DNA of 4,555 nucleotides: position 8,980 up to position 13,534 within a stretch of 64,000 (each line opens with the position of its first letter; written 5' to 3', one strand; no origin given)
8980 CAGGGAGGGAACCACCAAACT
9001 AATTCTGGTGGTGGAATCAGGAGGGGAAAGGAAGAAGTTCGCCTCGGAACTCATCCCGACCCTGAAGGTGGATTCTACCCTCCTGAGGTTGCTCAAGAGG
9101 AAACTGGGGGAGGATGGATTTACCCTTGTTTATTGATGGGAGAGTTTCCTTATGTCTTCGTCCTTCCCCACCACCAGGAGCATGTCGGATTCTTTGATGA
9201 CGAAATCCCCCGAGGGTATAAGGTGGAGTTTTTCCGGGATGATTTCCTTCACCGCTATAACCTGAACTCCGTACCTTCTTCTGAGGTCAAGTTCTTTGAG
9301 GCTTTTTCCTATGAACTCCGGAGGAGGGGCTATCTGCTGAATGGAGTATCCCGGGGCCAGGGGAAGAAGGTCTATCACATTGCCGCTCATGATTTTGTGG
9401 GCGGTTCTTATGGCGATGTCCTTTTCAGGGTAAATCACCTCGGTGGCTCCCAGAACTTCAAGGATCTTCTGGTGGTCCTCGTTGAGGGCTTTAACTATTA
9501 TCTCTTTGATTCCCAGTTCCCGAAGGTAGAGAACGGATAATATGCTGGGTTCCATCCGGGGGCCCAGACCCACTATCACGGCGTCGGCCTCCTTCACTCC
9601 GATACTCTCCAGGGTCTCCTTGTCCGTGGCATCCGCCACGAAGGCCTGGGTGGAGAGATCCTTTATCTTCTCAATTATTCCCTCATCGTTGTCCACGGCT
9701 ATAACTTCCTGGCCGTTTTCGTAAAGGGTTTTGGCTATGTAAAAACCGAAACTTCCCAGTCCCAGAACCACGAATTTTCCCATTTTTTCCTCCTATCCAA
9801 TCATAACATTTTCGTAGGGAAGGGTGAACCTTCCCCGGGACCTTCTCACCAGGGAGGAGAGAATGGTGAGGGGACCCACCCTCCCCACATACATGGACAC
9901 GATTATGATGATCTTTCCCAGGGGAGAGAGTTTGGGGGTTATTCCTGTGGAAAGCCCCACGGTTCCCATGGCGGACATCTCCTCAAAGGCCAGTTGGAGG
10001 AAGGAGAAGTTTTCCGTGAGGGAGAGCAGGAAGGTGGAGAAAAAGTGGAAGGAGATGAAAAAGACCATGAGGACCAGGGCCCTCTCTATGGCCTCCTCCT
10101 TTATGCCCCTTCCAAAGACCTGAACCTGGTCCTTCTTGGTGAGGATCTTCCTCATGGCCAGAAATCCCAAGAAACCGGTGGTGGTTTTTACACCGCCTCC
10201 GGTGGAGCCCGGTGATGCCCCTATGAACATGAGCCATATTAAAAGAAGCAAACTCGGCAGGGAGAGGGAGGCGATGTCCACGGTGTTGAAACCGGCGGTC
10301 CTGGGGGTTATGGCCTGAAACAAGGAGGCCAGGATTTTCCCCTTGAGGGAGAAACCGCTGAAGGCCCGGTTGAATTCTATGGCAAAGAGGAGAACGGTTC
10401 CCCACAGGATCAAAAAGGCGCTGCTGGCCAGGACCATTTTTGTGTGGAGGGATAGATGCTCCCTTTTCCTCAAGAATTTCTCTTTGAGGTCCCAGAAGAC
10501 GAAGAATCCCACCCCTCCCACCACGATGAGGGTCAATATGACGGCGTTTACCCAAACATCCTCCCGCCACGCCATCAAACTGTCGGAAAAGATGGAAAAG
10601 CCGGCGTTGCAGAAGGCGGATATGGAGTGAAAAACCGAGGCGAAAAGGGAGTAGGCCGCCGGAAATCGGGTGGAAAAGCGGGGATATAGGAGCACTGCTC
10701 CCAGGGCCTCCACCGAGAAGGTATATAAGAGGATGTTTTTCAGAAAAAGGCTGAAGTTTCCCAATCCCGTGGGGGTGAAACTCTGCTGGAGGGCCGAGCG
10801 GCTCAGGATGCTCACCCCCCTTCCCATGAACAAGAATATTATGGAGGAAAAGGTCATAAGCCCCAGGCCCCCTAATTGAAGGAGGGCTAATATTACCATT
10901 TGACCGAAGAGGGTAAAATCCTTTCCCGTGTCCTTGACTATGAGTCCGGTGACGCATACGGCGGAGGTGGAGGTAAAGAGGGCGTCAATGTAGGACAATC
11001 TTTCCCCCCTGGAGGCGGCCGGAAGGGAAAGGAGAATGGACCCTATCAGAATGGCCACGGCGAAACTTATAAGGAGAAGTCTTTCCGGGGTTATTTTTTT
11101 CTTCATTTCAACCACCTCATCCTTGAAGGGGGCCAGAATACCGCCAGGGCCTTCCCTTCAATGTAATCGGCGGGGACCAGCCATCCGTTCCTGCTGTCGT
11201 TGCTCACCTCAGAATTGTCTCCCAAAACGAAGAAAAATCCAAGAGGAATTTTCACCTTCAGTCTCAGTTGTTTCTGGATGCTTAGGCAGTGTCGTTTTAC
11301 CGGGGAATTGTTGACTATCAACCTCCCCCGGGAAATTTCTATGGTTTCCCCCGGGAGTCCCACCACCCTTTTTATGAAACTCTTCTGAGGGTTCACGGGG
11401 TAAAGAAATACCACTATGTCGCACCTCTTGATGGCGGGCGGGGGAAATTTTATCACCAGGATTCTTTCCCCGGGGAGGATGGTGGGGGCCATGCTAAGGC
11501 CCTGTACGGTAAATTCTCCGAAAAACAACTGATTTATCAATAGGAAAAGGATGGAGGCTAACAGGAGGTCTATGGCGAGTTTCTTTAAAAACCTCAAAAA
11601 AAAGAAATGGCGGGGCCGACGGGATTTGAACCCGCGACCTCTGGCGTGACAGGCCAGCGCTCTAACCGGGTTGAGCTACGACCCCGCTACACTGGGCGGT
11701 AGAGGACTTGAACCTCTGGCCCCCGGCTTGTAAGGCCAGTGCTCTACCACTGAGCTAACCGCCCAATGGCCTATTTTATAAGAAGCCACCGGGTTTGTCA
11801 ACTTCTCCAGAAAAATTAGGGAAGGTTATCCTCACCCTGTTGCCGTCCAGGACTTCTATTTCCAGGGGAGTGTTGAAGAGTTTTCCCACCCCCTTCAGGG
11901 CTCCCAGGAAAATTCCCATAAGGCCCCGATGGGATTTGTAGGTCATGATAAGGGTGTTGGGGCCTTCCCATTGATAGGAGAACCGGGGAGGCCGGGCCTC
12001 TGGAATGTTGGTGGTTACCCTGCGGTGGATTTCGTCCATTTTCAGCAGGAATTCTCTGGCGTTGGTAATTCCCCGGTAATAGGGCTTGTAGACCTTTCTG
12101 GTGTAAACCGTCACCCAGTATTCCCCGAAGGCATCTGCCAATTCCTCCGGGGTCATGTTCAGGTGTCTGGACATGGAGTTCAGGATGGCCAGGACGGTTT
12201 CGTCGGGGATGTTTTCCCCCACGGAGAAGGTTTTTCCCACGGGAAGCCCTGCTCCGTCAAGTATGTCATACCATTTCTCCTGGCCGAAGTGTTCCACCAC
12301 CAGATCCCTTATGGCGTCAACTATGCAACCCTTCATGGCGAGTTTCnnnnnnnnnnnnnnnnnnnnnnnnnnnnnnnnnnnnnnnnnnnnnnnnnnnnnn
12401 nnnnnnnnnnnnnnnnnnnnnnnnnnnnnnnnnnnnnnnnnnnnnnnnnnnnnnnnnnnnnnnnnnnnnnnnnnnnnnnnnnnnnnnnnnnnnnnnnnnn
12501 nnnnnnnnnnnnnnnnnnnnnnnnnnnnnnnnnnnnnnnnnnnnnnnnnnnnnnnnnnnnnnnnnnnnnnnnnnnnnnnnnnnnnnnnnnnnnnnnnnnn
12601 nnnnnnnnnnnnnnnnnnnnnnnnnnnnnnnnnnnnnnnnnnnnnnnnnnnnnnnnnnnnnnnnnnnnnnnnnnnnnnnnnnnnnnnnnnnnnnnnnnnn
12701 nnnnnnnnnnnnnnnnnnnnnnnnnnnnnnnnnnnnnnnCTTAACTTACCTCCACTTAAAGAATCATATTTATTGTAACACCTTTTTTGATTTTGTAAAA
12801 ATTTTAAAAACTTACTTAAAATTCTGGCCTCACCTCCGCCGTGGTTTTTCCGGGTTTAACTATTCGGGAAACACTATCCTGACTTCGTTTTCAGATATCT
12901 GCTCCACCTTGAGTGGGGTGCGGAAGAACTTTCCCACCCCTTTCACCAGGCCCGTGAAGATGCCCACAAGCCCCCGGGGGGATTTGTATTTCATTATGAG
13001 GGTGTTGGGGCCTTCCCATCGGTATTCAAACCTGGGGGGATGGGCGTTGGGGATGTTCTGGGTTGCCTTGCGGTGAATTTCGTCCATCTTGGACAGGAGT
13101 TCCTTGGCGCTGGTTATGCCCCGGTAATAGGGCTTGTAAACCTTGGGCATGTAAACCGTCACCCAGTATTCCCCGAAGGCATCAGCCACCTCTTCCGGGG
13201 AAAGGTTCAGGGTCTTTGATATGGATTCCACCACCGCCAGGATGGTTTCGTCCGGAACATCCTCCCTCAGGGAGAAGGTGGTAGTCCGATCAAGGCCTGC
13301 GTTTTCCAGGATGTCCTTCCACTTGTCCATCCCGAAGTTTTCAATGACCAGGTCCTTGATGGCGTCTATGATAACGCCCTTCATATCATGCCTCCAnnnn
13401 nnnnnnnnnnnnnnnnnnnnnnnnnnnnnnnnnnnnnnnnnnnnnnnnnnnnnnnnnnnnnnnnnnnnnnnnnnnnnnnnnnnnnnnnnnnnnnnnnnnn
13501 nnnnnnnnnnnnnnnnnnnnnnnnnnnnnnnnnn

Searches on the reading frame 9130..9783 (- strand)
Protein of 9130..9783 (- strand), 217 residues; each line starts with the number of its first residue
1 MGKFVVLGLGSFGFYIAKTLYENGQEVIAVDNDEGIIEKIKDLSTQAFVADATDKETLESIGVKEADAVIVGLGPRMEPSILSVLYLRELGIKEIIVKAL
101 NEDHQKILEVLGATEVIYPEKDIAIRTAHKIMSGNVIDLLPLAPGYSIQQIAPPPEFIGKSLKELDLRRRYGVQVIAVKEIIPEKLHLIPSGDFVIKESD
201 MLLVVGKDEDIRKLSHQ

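Call 7: search_protein_families(library=pfam, proteins=[window:9130-9783:-], max_evalue=0.01)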
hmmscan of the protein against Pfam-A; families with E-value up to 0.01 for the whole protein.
window:9130-9783:- (217 aa): 9 families
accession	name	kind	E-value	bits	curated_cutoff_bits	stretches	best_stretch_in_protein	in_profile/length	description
PF02254.24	TrkA_N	-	7e-29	100.9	23.8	1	4-119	1-116/116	TrkA-N domain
PF02080.26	TrkA_C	-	6.2e-14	52.1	27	1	151-215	6-67/71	TrkA-C domain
PF00107.32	ADH_zinc_N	-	2.3e-06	28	31.8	0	83-134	6-56/129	Zinc-binding dehydrogenase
PF01210.29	NAD_Gly3P_dh_N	-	5.3e-05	23.7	23.1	1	5-44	3-42/158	NAD-dependent glycerol-3-phosphate dehydrogenase N-terminus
PF03807.23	F420_oxidored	-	6e-05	24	21.6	1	4-97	2-89/94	NADP oxidoreductase coenzyme F420-dependent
PF03721.20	UDPG_MGDP_dh_N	-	0.00042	20.4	27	1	4-44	3-43/187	UDP-glucose/GDP-mannose dehydrogenase family, NAD binding domain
PF02558.23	ApbA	-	0.0018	18.3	22.2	1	5-47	2-43/150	Ketopantoate reductase PanE/ApbA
PF06241.17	Castor_Poll_mid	-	0.006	17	26.7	0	168-215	49-97/104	Castor and Pollux, part of voltage-gated ion channel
PF00208.27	ELFV_dehydrog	-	0.0072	16.5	23.4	1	3-61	34-92/241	Glutamate/Leucine/Phenylalanine/Valine dehydrogenase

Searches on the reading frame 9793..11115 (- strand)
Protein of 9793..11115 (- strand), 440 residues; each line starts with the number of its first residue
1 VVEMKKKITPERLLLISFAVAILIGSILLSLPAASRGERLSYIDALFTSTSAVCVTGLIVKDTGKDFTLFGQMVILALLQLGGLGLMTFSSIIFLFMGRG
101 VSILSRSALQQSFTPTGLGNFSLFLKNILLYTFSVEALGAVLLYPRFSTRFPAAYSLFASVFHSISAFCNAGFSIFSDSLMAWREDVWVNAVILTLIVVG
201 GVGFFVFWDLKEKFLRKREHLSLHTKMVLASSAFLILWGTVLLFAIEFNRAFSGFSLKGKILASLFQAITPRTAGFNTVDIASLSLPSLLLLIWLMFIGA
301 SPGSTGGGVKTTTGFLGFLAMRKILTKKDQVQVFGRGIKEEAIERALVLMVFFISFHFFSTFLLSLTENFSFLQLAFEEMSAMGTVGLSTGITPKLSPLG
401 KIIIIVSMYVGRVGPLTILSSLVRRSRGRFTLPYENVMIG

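Call 7: search_protein_families(library=pfam, proteins=[window:9793-11115:-], max_evalue=0.01)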
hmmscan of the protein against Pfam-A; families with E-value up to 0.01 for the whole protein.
window:9793-11115:- (440 aa): 1 family
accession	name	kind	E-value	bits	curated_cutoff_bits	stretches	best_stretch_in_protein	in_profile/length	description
PF02386.22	TrkH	-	2.2e-55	188.5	27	1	31-419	52-487/502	Cation transport protein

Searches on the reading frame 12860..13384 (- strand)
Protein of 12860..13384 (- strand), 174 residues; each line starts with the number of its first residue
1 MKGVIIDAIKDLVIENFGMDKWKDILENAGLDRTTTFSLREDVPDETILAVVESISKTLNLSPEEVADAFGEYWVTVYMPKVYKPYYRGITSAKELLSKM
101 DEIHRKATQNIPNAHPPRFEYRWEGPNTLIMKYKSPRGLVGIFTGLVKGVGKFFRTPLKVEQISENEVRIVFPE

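Call 7: search_protein_families(library=pfam, proteins=[window:12860-13384:-], max_evalue=0.01)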
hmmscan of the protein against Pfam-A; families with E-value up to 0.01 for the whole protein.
window:12860-13384:- (174 aa): 1 family
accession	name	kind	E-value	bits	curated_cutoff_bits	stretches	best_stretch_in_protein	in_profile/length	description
PF07700.20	HNOB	-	4e-41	141.1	25.5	1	2-162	1-163/163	Haem-NO-binding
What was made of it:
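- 12860..13384 (-): H-NOX gene 1, 12 nt downstream of the RR gene, probably co-transcribed. Pfam HNOB 4e-41 (call 7).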
